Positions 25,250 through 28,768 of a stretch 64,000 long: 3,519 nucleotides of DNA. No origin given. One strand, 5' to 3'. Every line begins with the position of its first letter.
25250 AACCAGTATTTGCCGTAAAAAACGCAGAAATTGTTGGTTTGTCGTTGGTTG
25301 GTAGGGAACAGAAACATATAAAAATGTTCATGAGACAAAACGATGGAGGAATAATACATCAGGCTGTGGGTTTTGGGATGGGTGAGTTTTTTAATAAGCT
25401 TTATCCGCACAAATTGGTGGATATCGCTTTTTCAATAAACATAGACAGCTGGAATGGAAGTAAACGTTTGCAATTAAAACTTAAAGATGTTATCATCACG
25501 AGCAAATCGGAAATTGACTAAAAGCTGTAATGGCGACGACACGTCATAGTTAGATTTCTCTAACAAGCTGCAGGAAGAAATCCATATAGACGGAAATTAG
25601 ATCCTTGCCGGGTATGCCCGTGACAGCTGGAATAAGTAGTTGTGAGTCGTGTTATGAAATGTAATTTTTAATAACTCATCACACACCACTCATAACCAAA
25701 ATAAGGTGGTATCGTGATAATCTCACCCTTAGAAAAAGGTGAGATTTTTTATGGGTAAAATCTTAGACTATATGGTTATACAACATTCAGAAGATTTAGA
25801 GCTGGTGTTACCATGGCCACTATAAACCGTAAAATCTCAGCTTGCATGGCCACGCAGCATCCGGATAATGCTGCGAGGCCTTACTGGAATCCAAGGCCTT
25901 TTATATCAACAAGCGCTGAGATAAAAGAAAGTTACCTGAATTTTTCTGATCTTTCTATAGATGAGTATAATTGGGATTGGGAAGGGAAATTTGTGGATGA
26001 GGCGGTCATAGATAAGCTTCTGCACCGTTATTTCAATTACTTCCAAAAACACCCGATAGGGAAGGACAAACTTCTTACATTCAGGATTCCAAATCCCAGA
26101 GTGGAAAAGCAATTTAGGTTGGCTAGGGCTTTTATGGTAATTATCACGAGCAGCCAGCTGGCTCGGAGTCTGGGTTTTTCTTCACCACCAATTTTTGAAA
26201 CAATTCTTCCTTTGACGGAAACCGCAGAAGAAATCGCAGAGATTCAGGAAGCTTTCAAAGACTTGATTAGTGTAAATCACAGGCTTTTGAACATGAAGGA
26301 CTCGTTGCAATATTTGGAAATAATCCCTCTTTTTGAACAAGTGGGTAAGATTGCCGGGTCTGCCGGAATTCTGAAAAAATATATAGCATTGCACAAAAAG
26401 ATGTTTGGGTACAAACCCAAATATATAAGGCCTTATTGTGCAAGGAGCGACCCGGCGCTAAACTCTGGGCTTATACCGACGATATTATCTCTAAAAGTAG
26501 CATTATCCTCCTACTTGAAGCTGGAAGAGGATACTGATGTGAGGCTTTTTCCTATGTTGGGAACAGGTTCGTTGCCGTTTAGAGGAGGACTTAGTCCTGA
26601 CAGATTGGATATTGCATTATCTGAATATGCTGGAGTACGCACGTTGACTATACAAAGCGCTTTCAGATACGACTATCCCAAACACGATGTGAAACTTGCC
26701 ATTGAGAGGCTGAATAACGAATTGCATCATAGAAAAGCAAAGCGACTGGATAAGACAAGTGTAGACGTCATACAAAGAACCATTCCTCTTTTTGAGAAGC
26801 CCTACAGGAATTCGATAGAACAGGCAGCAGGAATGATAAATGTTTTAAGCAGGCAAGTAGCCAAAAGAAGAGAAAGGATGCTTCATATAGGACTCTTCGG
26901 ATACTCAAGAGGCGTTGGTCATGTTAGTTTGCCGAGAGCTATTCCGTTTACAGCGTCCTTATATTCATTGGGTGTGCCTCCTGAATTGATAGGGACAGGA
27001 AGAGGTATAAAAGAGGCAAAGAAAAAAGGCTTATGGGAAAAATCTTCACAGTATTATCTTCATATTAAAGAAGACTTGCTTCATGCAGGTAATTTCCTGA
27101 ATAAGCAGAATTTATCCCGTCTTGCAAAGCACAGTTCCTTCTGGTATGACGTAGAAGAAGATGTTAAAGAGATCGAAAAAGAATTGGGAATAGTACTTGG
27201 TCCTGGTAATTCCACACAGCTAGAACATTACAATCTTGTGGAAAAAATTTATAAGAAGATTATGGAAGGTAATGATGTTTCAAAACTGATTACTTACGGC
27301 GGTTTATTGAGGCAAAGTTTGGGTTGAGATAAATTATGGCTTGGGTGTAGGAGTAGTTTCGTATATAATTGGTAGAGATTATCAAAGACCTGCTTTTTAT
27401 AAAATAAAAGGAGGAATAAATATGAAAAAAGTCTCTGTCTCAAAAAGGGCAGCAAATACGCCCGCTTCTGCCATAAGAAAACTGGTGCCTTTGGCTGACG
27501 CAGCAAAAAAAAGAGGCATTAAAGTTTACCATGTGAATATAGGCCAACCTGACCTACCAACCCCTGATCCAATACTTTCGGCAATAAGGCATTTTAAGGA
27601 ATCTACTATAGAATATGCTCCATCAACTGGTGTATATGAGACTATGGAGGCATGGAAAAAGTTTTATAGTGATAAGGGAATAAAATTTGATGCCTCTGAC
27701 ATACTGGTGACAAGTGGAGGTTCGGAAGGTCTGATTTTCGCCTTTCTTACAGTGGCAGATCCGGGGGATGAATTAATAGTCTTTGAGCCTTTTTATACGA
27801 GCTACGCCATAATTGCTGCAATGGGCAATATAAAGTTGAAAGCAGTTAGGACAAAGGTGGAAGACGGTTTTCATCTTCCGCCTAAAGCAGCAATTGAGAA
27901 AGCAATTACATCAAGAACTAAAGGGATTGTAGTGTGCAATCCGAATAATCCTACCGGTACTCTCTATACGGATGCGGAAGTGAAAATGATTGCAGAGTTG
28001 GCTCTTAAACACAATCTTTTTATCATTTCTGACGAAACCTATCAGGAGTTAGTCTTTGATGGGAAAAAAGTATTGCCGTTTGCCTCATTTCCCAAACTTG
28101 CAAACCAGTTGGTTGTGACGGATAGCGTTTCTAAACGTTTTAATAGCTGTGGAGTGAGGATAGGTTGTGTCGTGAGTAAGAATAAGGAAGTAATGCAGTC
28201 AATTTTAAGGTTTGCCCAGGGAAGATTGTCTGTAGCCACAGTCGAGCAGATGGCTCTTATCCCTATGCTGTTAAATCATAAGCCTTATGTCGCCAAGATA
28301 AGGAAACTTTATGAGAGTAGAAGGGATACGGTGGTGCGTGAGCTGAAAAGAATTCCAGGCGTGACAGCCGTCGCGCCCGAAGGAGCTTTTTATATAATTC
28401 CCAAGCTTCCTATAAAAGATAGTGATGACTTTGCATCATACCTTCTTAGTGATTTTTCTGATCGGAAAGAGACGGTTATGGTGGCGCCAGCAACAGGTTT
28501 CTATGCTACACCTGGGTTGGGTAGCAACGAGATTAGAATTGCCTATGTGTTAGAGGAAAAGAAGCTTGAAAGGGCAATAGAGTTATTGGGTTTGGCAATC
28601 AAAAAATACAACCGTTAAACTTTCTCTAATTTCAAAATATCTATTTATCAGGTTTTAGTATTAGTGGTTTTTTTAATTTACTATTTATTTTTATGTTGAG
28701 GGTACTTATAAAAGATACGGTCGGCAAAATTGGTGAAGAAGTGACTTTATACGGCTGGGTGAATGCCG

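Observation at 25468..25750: T-box riboswitch-like leader with GAC (Asp) specifier upstream of an archaeal-PEPC / AspAT / AspRS operon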

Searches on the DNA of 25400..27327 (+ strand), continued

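Call 85: search_with_rna_model(model_id=R1, sources=[window, L001, L002, L003, L004, L005, L006, L007, L008, L009, L010, L011, L012, L013, L014, L015, L016, L017, L018, L019, L020, L021, L022, L023, L025, L026, L027, L028, L029, L030, L031, L032, L033, L034, L035, L036, L039, L040, L042, L044, L045, L046, L047, L048, L049, L050, L051], max_evalue=0.001, make_alignment=true)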
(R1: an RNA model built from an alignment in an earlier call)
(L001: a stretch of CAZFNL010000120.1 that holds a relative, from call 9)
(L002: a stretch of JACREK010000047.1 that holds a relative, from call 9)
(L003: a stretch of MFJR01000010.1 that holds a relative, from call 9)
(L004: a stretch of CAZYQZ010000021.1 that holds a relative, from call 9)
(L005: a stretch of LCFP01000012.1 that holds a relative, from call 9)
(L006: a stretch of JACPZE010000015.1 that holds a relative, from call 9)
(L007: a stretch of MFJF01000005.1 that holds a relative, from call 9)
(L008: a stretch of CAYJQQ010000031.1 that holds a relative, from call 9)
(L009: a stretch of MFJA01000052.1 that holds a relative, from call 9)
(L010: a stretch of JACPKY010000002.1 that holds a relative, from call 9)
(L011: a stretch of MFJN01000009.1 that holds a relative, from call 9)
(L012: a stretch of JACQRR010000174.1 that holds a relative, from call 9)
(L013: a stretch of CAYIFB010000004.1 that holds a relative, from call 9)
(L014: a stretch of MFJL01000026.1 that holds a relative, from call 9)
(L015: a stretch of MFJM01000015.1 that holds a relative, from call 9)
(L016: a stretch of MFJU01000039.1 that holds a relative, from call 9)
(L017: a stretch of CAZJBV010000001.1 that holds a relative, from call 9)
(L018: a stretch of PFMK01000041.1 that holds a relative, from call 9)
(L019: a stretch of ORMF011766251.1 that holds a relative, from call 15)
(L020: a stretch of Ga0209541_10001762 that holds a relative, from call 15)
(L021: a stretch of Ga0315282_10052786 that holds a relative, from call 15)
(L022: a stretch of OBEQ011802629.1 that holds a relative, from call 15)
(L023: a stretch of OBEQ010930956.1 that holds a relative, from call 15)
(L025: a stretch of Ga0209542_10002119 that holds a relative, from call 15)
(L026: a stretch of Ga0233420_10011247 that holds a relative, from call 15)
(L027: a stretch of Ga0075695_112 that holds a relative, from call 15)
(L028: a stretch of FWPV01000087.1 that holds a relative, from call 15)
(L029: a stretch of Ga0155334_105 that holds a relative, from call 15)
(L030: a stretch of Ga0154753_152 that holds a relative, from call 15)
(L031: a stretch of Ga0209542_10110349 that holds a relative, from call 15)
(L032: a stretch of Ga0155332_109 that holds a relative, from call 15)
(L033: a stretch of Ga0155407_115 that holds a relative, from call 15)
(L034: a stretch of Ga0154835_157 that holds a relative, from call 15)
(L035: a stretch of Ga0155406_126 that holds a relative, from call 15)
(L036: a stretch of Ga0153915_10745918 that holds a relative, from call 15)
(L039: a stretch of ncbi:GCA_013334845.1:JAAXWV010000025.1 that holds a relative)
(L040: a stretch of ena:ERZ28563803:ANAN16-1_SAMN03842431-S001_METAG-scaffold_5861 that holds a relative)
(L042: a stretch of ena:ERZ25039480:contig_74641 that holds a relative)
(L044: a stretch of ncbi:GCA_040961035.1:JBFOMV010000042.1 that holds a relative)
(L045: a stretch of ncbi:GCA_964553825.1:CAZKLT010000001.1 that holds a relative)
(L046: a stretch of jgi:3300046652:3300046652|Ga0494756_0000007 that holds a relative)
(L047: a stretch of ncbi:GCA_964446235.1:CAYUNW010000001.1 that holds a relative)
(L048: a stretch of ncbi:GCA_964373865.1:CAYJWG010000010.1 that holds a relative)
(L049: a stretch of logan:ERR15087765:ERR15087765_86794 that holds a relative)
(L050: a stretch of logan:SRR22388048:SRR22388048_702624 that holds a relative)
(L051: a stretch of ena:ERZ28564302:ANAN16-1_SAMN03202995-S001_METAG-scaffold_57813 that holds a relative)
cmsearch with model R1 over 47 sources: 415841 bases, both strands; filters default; matches with E-value up to 0.001: 13.
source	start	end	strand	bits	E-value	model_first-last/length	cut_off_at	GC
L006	3765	3862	+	101.4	1.2e-24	1-98/98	no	0.41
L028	2833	2931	+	96.8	2.1e-23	1-98/98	no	0.46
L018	3740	3840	+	93.3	1.8e-22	1-98/98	no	0.46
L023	482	576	+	89.5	2e-21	1-98/98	no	0.56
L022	2794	2937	+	86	1.8e-20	1-98/98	no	0.41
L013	3842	3925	+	82.5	1.6e-19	1-98/98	no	0.49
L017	3627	3789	+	80.9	4.2e-19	1-98/98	no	0.37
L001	3620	3735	+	77.2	4.5e-18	1-98/98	no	0.46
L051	856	950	+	74.9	1.9e-17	1-98/98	no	0.52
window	25516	25631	+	71.5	1.5e-16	1-98/98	no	0.46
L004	3290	3400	+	70.4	3.2e-16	1-98/98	no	0.47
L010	3812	3930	+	68.4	1.1e-15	1-98/98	no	0.44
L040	5755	5903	+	67.3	2.2e-15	1-98/98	no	0.56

Alignment A4: 13 matches aligned to the model, 213 columns, each read 5' to 3' on its own strand. Consensus structure (alignment columns), stored with it:
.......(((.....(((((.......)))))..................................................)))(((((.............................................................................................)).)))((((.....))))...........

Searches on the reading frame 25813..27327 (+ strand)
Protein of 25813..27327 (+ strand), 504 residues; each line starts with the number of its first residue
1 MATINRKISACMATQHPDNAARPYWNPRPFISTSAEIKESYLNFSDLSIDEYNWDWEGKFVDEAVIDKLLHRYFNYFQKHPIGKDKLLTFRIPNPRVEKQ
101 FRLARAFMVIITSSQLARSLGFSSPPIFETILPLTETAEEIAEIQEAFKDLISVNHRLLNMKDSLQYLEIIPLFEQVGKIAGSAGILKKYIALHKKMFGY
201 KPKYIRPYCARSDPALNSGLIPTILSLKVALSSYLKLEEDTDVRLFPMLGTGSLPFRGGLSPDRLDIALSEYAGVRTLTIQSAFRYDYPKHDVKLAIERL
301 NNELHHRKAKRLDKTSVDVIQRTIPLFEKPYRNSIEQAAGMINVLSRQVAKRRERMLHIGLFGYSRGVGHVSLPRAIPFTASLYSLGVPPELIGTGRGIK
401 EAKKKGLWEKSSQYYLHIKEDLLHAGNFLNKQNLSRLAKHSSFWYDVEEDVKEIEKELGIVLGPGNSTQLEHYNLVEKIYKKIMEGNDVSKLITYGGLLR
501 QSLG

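Call 7: search_protein_families(library=ncbifam, proteins=[window:25813-27327:+])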
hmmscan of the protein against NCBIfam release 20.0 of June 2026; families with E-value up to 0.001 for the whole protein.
window:25813-27327:+ (504 aa): 1 family
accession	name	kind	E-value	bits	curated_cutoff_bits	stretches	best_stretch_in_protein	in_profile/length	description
TIGR02751.1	PEPCase_arch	equivalog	5.9e-138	460.9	146.05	1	9-504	2-506/506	phosphoenolpyruvate carboxylase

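Call 8: search_protein_families(library=pfam, proteins=[window:25813-27327:+])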
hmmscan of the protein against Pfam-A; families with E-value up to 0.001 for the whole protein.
window:25813-27327:+ (504 aa): 1 family
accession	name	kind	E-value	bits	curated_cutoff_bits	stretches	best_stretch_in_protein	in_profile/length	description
PF14010.12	PEPcase_2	-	4.5e-131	438.2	25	1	8-504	1-493/493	Phosphoenolpyruvate carboxylase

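Call 9: find_related_loci(query=window:25813-27327:+, collection=genome_contigs, flank=4000)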
Query window:25813-27327:+ (504 aa) in genome_contigs; peptide patterns used: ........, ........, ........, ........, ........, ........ (x = any residue, [..] = any of these).
58 stretches matched a pattern; 18 encode a relative of the query (tblastn E <= 1e-3); 18 distinct loci.
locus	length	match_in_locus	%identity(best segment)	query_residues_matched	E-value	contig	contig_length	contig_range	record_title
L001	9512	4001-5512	97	1-504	0e+0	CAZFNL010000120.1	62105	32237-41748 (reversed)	MAG TPA_asm: uncultured Gammaproteobacteria bacterium isolate SRP271791_co1_7 genome assembly, contig: k141_463440, whol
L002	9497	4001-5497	72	6-504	0e+0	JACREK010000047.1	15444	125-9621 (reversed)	MAG: Candidatus Gottesmanbacteria bacterium isolate NC_groundwater_1697_Pr3_B-0.1um_39_16 SR-2_scaffold_141_992579, whol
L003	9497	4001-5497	67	6-504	0e+0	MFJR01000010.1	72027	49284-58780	MAG: Candidatus Gottesmanbacteria bacterium RIFCSPLOWO2_01_FULL_39_12b rifcsplowo2_01_scaffold_4136, whole genome shotgu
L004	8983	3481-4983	63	4-504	0e+0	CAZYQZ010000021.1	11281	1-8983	MAG TPA_asm: uncultured Gammaproteobacteria bacterium isolate SRP292972_co1_80 genome assembly, contig: NODE_2402_length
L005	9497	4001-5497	66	6-504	0e+0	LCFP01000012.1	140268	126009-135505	MAG: Candidatus Gottesmanbacteria bacterium GW2011_GWA2_43_14 UV73_C0012, whole genome shotgun sequence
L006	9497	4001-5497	64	6-504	0e+0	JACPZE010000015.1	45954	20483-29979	MAG: Candidatus Gottesmanbacteria bacterium isolate NC_groundwater_881_Pr1_S2p5_36_20 Montesol18_S2p5_coassembly_scaffol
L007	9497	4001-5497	63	6-504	0e+0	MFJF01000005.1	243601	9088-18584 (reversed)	MAG: Candidatus Gottesmanbacteria bacterium RIFCSPHIGHO2_01_FULL_40_15 rifcsphigho2_01_scaffold_146, whole genome shotgu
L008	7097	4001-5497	62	6-504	0e+0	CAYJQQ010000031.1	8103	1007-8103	MAG TPA_asm: uncultured Gammaproteobacteria bacterium isolate ERP125453_co1_343 genome assembly, contig: NODE_10961_leng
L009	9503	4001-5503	62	4-504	0e+0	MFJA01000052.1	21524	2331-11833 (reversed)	MAG: Candidatus Gottesmanbacteria bacterium RBG_16_37_8 RBG_16_scaffold_4056, whole genome shotgun sequence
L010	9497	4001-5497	61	6-504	0e+0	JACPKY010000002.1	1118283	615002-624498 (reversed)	MAG: Candidatus Gottesmanbacteria bacterium isolate NC_groundwater_507_Ag_S-0.1um_40_14 S35_SO-1_scaffold_146377, whole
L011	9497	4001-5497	61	6-504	0e+0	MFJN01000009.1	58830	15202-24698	MAG: Candidatus Gottesmanbacteria bacterium RIFCSPHIGHO2_02_FULL_40_13 rifcsphigho2_02_scaffold_1345, whole genome shotg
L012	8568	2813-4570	60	6-504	0e+0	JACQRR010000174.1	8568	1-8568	MAG: Candidatus Roizmanbacteria bacterium isolate NC_groundwater_1364_Ag_S-0.2um_37_64 S_p2_S4_coassembly_k141_4137423,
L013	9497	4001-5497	61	6-504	0e+0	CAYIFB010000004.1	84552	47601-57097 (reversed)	MAG TPA_asm: uncultured Gammaproteobacteria bacterium isolate ERP119705_co19_135 genome assembly, contig: NODE_106_lengt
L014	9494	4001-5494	60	6-504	0e+0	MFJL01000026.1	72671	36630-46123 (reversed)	MAG: Candidatus Gottesmanbacteria bacterium RIFCSPHIGHO2_02_FULL_39_11 rifcsphigho2_02_scaffold_422, whole genome shotgu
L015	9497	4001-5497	62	6-504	0e+0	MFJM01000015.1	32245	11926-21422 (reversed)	MAG: Candidatus Gottesmanbacteria bacterium RIFCSPHIGHO2_02_FULL_39_14 rifcsphigho2_02_scaffold_1777, whole genome shotg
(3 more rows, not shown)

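Call 15: find_related_loci(query=window:25813-27327:+, collection=metagenome_contigs, flank=3000)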
Query window:25813-27327:+ (504 aa) in metagenome_contigs; peptide patterns used: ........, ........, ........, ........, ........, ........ (x = any residue, [..] = any of these).
135 stretches matched a pattern; 20 encode a relative of the query (tblastn E <= 1e-3); 20 distinct loci.
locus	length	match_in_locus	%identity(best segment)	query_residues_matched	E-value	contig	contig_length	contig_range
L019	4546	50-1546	68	6-504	0e+0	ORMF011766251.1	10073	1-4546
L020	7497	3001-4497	67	6-504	0e+0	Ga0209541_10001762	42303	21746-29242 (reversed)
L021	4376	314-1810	64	6-504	0e+0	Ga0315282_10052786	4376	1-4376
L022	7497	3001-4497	65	6-504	0e+0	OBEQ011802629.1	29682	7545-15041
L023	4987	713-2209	66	6-504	0e+0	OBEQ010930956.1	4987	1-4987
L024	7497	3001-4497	64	6-504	0e+0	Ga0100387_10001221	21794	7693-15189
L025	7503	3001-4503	65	4-504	0e+0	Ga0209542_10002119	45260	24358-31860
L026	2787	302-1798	62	6-504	0e+0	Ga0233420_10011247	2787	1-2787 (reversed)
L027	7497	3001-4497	66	6-504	0e+0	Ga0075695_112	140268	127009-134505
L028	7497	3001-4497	65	6-504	0e+0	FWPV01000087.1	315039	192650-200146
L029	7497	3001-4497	63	6-504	0e+0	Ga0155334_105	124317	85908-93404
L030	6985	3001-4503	62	4-504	0e+0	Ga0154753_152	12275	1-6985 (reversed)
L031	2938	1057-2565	62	2-504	0e+0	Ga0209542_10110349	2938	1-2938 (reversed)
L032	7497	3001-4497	61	6-504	0e+0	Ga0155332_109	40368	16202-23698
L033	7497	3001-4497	62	6-504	0e+0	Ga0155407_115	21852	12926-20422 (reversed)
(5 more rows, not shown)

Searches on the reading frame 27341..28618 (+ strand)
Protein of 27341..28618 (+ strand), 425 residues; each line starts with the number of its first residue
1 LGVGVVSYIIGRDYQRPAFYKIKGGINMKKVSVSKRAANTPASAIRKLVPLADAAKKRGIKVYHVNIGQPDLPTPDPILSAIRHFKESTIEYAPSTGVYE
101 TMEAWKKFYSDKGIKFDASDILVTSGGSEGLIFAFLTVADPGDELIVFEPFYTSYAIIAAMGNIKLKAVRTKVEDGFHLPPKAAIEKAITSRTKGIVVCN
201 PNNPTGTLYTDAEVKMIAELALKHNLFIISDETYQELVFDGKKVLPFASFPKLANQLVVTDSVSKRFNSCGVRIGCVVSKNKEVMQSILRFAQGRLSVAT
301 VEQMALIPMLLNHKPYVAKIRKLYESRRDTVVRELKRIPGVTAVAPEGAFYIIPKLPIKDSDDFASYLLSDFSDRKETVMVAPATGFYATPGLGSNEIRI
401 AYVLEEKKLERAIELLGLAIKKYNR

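Call 7: search_protein_families(library=ncbifam, proteins=[window:27341-28618:+])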
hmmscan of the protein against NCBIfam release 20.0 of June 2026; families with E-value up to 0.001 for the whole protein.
window:27341-28618:+ (425 aa): 82 families (the best 25 are shown)
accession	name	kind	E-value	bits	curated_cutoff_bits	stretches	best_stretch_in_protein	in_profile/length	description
NF005744.0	PRK07568.1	subfamily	5.1e-164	545.8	389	1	32-424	2-394/398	pyridoxal phosphate-dependent aminotransferase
NF041364.1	GntC_guanitoxin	equivalog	1.3e-68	231.5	415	1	67-416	5-353/356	guanitoxin biosynthesis PLP-dependent (S)-gamma-hydroxy-L-arginine cyclodehydratase GntC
NF041091.1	asp_aminotase_Arch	equivalog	6.4e-65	219.4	550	1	41-416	8-371/376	aspartate aminotransferase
NF006230.0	PRK08363.1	equivalog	1.3e-61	208.5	534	1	31-416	2-388/398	alanine aminotransferase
NF005817.0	PRK07683.1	equivalog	1.7e-57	194.9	575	1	33-420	5-381/387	aminotransferase A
NF005816.0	PRK07682.1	equivalog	5.6e-57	193.1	620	1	28-422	1-385/390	aminotransferase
NF005855.0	PRK07777.1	equivalog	1.3e-55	189.3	553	1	59-417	25-385/391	pyridoxal phosphate-dependent aminotransferase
NF006229.0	PRK08361.1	equivalog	3.3e-55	187.7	624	1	30-421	7-389/391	aspartate aminotransferase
NF005305.0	PRK06836.1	equivalog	5.8e-55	187.1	376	1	37-423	9-394/396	pyridoxal phosphate-dependent aminotransferase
NF004975.0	PRK06348.1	equivalog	2.2e-53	181.6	549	1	28-414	1-377/384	pyridoxal phosphate-dependent aminotransferase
TIGR03540.1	DapC_direct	equivalog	2.4e-51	174.9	593.25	1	34-415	3-379/383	LL-diaminopimelate aminotransferase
NF006756.0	PRK09276.1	subfamily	2.6e-51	174.8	507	1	32-416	3-382/387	LL-diaminopimelate aminotransferase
NF004770.0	PRK06108.1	subfamily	8.9e-51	172.9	422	1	31-420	11-392/396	pyridoxal phosphate-dependent aminotransferase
TIGR01265.1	tyr_nico_aTase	subfamily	2.2e-49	168.5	292.45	1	31-389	3-373/403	tyrosine/nicotianamine family aminotransferase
NF006514.0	PRK08960.1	equivalog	4.8e-49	167.2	554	1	32-420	4-385/388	pyridoxal phosphate-dependent aminotransferase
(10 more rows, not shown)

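Call 8: search_protein_families(library=pfam, proteins=[window:27341-28618:+])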
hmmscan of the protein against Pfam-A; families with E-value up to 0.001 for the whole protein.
window:27341-28618:+ (425 aa): 4 families
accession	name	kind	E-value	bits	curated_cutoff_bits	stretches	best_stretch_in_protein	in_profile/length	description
PF00155.27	Aminotran_1_2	-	5.3e-53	180.9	19.7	1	65-414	6-359/361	Aminotransferase class I and II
PF01041.23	DegT_DnrJ_EryC1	-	4.8e-05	23.2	19.8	1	121-231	42-145/360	DegT/DnrJ/EryC1/StrS aminotransferase family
PF00266.25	Aminotran_5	-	6.8e-05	22.4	21.5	0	118-231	61-175/371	Aminotransferase class-V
PF01053.26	Cys_Met_Meta_PP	-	0.00012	21.2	27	1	119-235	68-177/381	Cys/Met metabolism PLP-dependent enzyme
